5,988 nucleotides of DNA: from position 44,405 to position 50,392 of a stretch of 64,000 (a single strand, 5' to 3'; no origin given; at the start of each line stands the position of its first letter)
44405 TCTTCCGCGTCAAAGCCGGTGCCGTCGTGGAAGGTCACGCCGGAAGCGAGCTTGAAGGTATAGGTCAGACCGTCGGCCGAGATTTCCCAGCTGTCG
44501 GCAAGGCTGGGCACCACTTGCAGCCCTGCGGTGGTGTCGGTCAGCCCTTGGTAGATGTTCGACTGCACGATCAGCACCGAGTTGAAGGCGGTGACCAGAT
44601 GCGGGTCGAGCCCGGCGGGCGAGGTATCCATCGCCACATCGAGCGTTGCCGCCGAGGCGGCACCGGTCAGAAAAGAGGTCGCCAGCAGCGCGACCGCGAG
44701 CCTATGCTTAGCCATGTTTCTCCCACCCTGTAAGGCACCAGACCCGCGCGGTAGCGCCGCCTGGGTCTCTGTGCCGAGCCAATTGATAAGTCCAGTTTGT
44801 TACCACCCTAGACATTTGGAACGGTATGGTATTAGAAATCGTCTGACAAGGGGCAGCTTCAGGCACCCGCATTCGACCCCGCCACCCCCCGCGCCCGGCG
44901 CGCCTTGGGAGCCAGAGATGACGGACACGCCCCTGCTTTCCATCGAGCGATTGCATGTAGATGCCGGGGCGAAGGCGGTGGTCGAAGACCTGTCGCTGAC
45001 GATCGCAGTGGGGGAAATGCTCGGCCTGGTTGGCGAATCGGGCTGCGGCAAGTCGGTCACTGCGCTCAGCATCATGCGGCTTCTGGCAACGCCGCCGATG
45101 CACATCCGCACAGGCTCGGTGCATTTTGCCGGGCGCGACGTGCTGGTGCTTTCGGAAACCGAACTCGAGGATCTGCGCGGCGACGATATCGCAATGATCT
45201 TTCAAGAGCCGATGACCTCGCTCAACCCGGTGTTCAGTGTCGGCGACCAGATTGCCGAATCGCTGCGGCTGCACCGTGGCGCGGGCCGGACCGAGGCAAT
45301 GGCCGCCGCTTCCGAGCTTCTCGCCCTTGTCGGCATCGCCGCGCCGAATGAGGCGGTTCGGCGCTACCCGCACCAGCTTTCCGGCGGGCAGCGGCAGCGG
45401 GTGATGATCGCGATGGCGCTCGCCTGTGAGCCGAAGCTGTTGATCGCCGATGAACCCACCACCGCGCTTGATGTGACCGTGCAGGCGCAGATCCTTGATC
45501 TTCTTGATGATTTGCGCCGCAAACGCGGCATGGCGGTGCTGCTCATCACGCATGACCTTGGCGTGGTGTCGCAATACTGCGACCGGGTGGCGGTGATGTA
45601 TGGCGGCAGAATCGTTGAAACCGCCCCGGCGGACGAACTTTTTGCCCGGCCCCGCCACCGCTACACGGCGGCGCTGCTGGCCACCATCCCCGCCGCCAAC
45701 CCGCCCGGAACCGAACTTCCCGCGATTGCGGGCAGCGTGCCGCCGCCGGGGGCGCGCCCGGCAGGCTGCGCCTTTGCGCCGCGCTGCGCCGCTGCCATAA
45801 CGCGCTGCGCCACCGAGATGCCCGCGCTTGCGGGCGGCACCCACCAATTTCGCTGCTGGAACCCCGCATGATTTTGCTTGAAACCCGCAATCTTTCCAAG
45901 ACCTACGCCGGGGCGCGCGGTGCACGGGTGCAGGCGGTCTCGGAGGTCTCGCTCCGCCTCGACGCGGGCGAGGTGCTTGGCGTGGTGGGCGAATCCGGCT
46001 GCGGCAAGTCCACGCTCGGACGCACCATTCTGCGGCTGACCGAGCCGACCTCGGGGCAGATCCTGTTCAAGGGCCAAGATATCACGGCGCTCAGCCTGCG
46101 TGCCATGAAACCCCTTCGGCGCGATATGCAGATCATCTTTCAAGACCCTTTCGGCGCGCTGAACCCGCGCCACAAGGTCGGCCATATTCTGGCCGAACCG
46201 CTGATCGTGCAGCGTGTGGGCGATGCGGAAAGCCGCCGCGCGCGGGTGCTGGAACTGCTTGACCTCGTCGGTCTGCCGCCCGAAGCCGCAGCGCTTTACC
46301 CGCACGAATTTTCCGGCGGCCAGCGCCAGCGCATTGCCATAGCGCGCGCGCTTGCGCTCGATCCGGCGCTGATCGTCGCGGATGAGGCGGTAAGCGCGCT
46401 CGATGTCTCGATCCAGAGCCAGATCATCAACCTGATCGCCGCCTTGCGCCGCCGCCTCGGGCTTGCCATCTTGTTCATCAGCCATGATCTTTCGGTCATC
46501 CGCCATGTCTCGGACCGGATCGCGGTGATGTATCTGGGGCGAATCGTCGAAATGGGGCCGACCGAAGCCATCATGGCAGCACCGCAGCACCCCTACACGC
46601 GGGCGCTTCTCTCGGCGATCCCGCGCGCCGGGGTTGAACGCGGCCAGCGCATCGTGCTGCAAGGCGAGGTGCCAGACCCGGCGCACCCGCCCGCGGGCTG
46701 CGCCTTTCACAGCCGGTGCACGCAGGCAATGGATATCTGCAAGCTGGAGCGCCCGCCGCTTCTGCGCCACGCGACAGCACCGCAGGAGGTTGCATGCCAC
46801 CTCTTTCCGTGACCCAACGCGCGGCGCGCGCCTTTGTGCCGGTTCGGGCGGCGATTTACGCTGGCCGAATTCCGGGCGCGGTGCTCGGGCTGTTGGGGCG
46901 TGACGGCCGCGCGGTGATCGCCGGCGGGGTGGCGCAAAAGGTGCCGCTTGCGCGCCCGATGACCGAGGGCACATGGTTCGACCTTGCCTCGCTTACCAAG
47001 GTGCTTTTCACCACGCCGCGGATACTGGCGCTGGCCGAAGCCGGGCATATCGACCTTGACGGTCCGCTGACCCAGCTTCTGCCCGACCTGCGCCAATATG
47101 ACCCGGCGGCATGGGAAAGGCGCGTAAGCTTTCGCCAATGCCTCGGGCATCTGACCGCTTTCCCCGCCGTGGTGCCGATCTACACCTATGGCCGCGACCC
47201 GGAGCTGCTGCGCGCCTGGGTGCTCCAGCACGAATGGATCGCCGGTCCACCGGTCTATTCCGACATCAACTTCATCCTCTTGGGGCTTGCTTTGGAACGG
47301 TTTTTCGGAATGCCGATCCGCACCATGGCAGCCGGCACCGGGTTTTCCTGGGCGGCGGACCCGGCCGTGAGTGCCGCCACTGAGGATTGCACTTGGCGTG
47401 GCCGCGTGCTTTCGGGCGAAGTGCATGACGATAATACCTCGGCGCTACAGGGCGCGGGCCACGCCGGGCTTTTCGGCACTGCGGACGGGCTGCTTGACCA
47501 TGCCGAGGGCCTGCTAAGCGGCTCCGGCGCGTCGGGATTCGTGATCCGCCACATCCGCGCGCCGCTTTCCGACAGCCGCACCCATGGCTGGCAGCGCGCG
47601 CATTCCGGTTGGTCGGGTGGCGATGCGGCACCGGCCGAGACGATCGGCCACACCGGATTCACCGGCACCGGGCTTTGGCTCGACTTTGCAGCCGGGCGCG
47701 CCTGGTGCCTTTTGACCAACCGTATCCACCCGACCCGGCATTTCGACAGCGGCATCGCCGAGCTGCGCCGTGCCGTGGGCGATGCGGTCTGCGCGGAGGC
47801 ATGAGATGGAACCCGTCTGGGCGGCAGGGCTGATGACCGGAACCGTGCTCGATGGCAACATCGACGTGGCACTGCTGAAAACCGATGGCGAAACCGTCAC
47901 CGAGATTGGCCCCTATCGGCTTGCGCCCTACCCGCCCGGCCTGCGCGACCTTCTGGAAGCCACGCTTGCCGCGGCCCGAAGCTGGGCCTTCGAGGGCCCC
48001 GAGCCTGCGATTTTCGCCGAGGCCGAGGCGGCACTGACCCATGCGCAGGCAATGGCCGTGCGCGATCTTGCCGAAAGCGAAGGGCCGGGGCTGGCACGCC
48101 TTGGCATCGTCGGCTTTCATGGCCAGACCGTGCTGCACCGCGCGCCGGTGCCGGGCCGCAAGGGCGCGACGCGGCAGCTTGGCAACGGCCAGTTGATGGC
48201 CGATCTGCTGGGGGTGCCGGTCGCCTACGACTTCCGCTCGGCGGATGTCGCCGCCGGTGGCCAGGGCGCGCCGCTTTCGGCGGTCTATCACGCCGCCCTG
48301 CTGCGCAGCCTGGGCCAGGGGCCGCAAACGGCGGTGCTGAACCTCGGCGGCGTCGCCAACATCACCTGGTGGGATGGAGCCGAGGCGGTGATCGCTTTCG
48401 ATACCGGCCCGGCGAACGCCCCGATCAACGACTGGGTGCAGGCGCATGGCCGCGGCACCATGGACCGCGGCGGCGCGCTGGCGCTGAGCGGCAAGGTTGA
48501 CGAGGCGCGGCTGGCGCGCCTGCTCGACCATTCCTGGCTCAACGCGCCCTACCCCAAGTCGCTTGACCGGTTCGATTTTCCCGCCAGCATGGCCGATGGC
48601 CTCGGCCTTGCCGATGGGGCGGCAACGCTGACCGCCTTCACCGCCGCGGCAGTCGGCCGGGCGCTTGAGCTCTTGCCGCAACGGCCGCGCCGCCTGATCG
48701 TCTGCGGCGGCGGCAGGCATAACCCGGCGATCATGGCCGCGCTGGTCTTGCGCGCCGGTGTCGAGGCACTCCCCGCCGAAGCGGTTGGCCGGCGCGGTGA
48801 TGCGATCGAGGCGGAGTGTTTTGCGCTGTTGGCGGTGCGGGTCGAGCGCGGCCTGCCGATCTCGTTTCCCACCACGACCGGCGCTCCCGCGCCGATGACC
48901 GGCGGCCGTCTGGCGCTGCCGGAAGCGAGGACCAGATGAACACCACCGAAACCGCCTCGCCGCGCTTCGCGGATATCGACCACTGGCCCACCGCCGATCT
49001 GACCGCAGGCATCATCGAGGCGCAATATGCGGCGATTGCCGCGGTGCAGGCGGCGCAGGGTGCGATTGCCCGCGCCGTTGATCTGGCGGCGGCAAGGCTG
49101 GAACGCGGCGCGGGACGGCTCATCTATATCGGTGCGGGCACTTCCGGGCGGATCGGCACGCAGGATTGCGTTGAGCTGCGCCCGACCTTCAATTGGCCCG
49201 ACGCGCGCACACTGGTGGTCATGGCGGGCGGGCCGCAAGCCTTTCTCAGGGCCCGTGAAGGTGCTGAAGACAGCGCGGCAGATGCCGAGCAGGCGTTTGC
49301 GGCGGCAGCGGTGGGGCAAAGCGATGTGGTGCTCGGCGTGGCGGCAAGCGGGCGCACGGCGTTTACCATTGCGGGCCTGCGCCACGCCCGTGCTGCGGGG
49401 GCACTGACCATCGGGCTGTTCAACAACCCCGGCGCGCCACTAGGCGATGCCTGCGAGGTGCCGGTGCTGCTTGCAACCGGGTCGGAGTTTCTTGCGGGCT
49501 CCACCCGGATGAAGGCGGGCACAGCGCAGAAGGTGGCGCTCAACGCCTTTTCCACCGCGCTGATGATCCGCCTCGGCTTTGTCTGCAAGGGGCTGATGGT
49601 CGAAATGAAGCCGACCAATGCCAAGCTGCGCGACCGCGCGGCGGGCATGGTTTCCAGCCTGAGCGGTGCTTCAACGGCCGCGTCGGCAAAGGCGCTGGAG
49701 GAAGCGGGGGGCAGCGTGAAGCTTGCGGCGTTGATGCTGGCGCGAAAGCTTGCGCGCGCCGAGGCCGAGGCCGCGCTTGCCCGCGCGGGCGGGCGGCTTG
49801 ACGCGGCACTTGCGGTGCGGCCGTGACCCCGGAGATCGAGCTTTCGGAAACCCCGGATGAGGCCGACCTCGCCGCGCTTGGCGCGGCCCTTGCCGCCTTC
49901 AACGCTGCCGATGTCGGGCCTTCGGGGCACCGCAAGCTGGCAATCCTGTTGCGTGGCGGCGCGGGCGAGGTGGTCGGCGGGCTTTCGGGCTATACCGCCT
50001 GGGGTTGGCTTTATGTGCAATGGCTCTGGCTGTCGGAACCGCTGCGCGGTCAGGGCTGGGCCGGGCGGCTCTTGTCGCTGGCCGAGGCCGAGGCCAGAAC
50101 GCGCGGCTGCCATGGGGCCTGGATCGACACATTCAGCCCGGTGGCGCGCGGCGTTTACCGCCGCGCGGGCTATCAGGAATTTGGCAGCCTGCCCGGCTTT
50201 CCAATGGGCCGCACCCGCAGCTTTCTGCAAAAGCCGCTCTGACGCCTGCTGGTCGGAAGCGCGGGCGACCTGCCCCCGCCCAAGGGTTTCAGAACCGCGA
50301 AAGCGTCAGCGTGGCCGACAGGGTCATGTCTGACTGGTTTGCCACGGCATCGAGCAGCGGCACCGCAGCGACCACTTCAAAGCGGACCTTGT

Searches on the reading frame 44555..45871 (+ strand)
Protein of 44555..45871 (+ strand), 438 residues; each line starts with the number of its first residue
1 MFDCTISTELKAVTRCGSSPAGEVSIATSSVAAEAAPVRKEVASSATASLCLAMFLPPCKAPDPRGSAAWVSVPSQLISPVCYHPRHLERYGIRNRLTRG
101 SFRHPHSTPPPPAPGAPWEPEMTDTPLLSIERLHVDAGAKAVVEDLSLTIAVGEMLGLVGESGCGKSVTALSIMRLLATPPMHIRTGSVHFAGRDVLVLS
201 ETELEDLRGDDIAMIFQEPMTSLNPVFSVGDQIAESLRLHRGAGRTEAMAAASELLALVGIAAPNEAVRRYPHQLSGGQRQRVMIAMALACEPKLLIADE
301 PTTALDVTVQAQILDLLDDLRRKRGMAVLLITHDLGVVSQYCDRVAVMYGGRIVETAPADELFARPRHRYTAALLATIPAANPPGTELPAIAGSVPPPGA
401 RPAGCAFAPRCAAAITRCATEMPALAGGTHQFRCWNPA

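Call 21: search_protein_families(library=pfam, proteins=[window:44555-45871:+], max_evalue=0.00001)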
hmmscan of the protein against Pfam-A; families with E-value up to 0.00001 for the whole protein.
window:44555-45871:+ (438 aa): 3 families
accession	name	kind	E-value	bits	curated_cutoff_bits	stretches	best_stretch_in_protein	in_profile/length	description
PF00005.33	ABC_tran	-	3.6e-28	99.3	25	1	144-303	2-137/137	ABC transporter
PF08352.17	oligo_HPY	-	9e-18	64.9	27.1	1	354-418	1-65/65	Oligopeptide/dipeptide transporter, C-terminal region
PF13304.12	AAA_21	-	2e-06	28.6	27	0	270-338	233-303/304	AAA domain, putative AbiEii toxin, Type IV TA system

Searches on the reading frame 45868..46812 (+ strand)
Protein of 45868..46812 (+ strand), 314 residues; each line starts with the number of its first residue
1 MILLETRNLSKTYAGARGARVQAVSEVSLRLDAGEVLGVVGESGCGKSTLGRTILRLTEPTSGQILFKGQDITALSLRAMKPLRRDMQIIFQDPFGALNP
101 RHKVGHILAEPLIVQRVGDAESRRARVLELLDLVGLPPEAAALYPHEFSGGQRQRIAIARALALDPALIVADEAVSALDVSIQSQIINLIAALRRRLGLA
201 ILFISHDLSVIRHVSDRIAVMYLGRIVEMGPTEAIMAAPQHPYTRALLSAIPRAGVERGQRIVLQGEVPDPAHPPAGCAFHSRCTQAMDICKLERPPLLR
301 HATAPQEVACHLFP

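Call 21: search_protein_families(library=pfam, proteins=[window:45868-46812:+], max_evalue=0.00001)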
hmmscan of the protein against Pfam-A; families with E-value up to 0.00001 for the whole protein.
window:45868-46812:+ (314 aa): 2 families
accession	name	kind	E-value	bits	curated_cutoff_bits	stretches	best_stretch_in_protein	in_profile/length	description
PF00005.33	ABC_tran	-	4.1e-32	112.1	25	1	25-175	2-136/137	ABC transporter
PF08352.17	oligo_HPY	-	3.5e-21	75.8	27.1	1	227-291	1-65/65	Oligopeptide/dipeptide transporter, C-terminal region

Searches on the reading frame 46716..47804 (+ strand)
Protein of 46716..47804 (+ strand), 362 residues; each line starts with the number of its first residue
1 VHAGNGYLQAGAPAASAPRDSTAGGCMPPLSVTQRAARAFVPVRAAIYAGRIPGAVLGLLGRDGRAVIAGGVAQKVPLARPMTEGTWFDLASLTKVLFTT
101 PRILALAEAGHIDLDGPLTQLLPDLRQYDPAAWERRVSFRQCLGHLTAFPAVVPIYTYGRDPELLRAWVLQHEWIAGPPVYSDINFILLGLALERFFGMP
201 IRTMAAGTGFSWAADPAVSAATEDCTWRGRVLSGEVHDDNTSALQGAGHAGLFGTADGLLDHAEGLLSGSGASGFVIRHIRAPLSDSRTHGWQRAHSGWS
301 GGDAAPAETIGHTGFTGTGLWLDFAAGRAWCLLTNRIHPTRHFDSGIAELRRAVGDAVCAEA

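Call 21: search_protein_families(library=pfam, proteins=[window:46716-47804:+], max_evalue=0.00001)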
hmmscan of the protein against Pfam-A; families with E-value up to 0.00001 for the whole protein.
window:46716-47804:+ (362 aa): 1 family
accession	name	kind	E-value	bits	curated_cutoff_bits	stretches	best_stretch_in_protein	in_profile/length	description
PF00144.29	Beta-lactamase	-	6.4e-26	91.7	27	1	49-345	11-319/329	Beta-lactamase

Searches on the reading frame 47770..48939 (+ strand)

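Call 21: search_protein_families(library=pfam, proteins=[window:47770-48939:+], max_evalue=0.00001)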
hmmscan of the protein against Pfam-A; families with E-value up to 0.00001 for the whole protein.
window:47770-48939:+ (389 aa): 1 family
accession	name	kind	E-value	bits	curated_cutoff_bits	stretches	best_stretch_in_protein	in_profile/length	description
PF03702.20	AnmK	-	2.2e-68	231.5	24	1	20-379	5-362/367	Anhydro-N-acetylmuramic acid kinase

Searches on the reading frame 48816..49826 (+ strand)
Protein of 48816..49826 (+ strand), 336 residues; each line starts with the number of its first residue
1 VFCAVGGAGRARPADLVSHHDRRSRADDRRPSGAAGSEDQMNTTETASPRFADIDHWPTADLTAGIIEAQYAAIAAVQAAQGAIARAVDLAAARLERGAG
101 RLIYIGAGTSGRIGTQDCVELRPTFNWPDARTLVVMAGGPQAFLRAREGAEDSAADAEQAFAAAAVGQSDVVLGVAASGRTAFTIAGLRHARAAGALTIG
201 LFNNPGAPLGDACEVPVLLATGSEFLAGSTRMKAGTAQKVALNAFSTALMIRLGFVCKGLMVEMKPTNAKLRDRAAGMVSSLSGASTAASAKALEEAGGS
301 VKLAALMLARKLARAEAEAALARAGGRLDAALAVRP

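Call 21: search_protein_families(library=pfam, proteins=[window:48816-49826:+], max_evalue=0.00001)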
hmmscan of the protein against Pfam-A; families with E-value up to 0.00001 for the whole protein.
window:48816-49826:+ (336 aa): 2 families
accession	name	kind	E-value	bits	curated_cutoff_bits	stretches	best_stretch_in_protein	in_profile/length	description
PF22645.1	GKRP_SIS_N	-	8.9e-11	42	27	1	87-188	5-109/113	Glucokinase regulatory protein N-terminal SIS domain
PF01380.27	SIS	-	2e-08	34.5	25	1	157-246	41-129/131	SIS domain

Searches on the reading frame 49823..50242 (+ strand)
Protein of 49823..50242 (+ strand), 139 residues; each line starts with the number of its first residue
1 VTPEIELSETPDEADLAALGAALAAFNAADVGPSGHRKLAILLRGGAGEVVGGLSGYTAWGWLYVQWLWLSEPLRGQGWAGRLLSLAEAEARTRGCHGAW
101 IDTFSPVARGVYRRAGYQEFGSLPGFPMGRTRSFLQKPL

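Call 21: search_protein_families(library=pfam, proteins=[window:49823-50242:+], max_evalue=0.00001)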
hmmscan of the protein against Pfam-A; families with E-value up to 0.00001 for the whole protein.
window:49823-50242:+ (139 aa): 2 families
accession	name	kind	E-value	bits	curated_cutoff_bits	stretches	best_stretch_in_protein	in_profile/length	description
PF00583.31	Acetyltransf_1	-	5.5e-10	40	20.7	1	45-117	41-116/116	Acetyltransferase (GNAT) family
PF13508.13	Acetyltransf_7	-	9.7e-07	29.5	27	1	48-119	12-84/84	Acetyltransferase (GNAT) domain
